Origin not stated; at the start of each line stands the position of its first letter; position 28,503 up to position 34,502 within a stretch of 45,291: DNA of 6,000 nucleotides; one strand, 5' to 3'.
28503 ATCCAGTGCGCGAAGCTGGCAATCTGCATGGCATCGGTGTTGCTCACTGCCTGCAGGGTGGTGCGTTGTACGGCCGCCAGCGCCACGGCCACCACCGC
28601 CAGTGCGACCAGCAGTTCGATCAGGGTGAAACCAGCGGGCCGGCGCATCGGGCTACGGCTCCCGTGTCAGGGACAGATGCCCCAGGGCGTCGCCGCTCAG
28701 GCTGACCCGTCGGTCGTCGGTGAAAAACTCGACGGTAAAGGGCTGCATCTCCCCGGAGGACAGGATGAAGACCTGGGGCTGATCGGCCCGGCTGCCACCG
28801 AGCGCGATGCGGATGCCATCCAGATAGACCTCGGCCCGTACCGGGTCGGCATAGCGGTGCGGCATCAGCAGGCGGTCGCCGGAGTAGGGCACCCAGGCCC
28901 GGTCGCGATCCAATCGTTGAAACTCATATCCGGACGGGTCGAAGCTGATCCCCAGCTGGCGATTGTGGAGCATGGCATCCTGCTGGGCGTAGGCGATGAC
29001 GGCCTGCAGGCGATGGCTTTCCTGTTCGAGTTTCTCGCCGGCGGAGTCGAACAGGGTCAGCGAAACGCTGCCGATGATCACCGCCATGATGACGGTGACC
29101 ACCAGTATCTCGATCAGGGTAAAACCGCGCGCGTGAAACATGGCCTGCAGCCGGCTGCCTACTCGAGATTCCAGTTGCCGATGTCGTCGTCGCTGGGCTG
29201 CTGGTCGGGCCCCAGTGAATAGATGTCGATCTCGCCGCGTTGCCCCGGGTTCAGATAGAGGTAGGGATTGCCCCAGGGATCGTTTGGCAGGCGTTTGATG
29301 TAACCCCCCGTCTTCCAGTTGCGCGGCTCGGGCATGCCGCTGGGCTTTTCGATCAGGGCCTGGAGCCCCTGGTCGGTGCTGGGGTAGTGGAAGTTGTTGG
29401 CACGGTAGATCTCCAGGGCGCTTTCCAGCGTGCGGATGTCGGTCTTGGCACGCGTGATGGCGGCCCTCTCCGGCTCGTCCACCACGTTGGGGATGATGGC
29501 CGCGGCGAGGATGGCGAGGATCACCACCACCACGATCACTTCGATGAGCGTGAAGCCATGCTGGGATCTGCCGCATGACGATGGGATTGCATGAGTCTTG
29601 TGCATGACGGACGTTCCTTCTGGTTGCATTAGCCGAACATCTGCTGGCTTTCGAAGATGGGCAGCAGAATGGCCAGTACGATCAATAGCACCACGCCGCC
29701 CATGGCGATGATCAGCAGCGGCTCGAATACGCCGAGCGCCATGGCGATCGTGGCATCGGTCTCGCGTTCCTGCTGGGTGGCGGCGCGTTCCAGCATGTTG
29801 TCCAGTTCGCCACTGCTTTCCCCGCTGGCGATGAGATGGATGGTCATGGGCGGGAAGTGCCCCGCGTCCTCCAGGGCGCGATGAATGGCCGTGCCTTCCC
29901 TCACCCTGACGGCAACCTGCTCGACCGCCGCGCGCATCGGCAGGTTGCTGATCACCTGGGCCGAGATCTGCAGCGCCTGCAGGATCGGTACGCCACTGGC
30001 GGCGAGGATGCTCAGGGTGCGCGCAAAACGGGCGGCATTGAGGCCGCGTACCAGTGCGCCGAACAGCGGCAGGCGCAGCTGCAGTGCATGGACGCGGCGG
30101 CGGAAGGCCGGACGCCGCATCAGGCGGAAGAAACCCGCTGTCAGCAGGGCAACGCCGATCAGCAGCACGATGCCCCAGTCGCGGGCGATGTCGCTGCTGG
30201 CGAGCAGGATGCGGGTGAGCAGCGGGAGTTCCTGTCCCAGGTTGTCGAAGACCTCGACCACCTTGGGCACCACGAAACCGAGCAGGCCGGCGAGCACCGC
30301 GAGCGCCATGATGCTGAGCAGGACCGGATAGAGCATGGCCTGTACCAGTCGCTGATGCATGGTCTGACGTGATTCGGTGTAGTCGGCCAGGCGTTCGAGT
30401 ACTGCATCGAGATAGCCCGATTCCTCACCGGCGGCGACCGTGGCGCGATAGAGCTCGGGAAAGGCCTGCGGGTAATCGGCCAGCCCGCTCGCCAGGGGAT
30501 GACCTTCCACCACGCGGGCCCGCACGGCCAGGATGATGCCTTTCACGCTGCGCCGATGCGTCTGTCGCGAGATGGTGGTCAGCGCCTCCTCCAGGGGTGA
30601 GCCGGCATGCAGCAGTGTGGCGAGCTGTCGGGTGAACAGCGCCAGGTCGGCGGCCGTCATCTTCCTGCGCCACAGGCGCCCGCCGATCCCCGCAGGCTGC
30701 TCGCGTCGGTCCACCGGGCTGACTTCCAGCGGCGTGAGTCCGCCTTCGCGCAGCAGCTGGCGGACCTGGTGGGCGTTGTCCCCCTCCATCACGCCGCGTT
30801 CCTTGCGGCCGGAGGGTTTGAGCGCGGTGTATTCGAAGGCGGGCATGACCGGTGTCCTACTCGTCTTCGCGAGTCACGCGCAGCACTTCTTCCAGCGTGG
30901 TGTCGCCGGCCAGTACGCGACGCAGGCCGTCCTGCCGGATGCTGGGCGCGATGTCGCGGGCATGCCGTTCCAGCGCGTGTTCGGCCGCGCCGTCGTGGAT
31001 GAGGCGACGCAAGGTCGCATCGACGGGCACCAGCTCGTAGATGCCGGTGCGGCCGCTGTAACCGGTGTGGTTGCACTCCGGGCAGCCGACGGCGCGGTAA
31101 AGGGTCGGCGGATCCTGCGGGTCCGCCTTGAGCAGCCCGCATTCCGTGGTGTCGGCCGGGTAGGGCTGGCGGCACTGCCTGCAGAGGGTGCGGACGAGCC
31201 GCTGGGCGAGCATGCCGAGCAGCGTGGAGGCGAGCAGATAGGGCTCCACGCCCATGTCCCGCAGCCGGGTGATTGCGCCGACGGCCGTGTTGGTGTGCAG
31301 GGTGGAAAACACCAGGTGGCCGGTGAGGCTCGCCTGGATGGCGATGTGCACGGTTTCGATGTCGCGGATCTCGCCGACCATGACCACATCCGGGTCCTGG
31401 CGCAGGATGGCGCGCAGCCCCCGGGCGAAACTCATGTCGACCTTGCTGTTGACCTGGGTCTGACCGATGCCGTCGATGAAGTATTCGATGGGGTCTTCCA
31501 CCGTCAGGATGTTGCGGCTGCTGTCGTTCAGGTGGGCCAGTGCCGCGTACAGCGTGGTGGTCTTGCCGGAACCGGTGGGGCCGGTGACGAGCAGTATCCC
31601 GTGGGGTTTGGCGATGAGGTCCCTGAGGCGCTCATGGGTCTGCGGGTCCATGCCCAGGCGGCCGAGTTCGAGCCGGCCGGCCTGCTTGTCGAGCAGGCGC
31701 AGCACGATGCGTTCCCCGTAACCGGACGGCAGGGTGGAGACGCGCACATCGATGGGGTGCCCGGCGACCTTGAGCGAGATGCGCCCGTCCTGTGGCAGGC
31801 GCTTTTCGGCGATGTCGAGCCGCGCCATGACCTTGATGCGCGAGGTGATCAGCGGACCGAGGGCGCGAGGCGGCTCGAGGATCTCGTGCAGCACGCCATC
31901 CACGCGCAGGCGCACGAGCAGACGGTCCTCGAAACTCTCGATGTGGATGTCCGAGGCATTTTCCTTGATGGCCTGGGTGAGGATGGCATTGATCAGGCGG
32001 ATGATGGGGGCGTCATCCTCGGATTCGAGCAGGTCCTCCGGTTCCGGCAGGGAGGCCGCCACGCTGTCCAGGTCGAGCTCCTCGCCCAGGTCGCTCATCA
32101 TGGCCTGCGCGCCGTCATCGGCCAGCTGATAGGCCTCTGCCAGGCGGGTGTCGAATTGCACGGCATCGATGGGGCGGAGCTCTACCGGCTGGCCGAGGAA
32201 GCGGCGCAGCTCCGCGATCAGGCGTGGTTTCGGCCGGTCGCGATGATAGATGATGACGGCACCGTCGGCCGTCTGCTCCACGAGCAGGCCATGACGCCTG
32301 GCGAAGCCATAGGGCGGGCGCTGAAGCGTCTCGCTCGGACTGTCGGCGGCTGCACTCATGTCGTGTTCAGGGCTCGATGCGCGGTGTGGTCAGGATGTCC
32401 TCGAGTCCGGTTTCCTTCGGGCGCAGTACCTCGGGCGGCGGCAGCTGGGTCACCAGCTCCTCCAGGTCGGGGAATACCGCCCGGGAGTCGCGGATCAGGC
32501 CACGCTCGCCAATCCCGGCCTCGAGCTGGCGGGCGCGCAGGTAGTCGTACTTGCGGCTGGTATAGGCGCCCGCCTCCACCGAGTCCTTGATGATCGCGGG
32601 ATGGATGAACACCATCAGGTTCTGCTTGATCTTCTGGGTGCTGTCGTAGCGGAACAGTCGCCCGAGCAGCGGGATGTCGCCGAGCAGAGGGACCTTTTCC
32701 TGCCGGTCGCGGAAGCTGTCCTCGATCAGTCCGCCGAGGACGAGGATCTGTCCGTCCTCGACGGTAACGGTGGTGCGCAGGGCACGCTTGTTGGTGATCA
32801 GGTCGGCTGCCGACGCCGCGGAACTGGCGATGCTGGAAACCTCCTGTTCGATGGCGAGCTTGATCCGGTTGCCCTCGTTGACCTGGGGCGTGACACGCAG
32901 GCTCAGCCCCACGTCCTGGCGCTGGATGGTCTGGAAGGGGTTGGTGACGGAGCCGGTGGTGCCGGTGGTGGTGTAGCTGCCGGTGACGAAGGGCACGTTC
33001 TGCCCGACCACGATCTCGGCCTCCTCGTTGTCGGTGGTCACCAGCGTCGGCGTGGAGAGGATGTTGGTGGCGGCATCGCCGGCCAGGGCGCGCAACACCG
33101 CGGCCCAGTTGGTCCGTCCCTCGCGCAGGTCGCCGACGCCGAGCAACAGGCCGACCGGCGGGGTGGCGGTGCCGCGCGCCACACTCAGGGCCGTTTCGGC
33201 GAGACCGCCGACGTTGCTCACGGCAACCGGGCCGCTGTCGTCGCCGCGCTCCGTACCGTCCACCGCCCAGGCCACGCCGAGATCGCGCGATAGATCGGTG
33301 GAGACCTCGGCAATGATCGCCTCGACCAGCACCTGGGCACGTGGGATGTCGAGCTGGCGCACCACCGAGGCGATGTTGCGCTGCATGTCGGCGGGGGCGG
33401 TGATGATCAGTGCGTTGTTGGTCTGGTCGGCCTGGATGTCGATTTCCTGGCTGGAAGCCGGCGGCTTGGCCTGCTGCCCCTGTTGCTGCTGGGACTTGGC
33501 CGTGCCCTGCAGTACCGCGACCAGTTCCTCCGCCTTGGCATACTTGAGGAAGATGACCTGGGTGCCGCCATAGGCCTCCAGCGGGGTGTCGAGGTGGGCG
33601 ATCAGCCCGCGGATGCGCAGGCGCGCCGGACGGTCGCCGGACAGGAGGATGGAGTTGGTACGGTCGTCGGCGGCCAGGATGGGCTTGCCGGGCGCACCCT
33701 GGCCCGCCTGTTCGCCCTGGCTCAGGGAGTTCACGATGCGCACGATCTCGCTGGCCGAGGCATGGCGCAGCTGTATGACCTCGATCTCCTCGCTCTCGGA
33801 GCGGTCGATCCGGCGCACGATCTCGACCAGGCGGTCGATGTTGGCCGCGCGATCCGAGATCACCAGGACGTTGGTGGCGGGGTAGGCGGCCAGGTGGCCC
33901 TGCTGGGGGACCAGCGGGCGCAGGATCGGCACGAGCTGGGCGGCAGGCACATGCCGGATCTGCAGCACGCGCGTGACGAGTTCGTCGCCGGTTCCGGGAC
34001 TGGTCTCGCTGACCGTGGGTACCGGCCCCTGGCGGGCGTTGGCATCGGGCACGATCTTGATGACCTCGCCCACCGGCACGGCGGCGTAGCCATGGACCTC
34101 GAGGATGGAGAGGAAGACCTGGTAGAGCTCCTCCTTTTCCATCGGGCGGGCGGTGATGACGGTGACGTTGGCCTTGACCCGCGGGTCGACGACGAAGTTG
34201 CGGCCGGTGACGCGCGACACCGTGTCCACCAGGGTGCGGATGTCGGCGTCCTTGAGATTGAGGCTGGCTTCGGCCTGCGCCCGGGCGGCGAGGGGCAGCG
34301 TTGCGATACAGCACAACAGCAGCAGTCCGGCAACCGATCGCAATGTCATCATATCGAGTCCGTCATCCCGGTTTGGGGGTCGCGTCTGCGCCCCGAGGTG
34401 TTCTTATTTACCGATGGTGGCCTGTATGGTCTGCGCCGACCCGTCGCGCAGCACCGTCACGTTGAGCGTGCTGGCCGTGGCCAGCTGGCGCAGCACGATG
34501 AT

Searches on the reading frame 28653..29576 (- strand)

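Call 71: search_protein_families(library=pfam, proteins=[window:28653-29576:-], max_evalue=0.00001)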
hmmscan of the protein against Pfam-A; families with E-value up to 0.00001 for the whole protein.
window:28653-29576:- (307 aa): 2 families
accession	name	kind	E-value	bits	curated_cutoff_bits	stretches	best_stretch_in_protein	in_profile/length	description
PF12019.13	GspH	-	2.6e-07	31.6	21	1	188-295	3-106/108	Type II transport protein GspH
PF07963.17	N_methyl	-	1.5e-06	27.9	21.2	1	147-171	2-26/27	Prokaryotic N-terminal methylation motif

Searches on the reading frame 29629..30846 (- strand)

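Call 71: search_protein_families(library=pfam, proteins=[window:29629-30846:-], max_evalue=0.00001)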
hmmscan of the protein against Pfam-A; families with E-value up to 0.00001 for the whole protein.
window:29629-30846:- (405 aa): 1 family
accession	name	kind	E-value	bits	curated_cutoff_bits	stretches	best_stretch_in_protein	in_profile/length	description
PF00482.28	T2SSF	-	1.7e-60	202.9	25.2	2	71-194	1-125/125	Type II secretion system (T2SS), protein F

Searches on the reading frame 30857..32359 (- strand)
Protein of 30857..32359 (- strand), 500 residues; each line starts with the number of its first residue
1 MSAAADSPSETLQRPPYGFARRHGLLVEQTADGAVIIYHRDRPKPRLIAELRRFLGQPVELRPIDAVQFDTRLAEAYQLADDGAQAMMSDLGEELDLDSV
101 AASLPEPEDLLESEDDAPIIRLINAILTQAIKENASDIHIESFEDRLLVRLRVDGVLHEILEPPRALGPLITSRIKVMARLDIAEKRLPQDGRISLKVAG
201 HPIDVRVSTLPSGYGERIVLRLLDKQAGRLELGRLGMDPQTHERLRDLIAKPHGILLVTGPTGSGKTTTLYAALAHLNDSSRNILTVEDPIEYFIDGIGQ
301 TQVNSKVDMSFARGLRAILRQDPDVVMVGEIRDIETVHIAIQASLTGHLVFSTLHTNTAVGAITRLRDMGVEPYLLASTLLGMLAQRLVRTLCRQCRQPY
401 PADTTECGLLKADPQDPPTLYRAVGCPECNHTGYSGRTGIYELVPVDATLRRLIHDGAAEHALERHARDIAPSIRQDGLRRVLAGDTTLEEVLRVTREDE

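Call 71: search_protein_families(library=pfam, proteins=[window:30857-32359:-], max_evalue=0.00001)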
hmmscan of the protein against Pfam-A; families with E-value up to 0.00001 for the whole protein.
window:30857-32359:- (500 aa): 2 families
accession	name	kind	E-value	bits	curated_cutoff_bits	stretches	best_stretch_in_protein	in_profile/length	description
PF00437.27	T2SSE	-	2.4e-152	507.3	24.9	1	112-494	1-370/370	Type II/IV secretion system protein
PF22341.1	GSPE_N1E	-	6.2e-20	71.5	27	1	14-77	1-64/64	GSPII protein E, N1E domain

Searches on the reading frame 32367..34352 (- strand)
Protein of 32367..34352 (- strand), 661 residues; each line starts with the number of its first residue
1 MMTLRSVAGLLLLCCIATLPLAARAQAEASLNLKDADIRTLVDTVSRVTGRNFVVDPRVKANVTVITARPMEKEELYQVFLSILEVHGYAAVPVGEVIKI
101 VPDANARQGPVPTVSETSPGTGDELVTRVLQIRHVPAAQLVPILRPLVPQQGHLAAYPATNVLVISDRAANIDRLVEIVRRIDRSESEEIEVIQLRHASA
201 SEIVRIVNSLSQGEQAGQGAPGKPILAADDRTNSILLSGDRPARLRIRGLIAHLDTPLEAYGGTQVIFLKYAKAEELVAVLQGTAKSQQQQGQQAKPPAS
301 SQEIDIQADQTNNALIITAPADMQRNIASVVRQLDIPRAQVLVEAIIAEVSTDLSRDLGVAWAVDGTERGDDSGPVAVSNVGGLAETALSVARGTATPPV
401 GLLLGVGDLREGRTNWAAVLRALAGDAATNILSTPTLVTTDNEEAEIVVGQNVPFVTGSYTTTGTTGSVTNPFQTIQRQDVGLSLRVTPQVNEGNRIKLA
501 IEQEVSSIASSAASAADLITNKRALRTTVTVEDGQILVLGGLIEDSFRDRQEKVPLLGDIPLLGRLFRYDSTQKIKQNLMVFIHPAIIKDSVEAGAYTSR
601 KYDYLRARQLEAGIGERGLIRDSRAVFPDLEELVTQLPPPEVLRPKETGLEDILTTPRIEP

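Call 72: search_protein_families(library=pfam, proteins=[window:32367-34352:-], max_evalue=0.00001)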
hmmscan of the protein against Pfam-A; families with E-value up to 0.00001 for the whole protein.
window:32367-34352:- (661 aa): 3 families
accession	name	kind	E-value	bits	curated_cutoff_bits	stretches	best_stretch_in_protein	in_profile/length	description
PF00263.26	Secretin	-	1.1e-50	172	27.5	1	423-589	2-169/169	Bacterial type II and III secretion system protein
PF03958.22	Secretin_N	-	3.1e-41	139.9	28.2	3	264-340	1-69/69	Bacterial type II/III secretion system short domain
PF21305.2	type_II_gspD_N0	-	6e-30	103.3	27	1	31-100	1-71/71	GspD-like, N0 domain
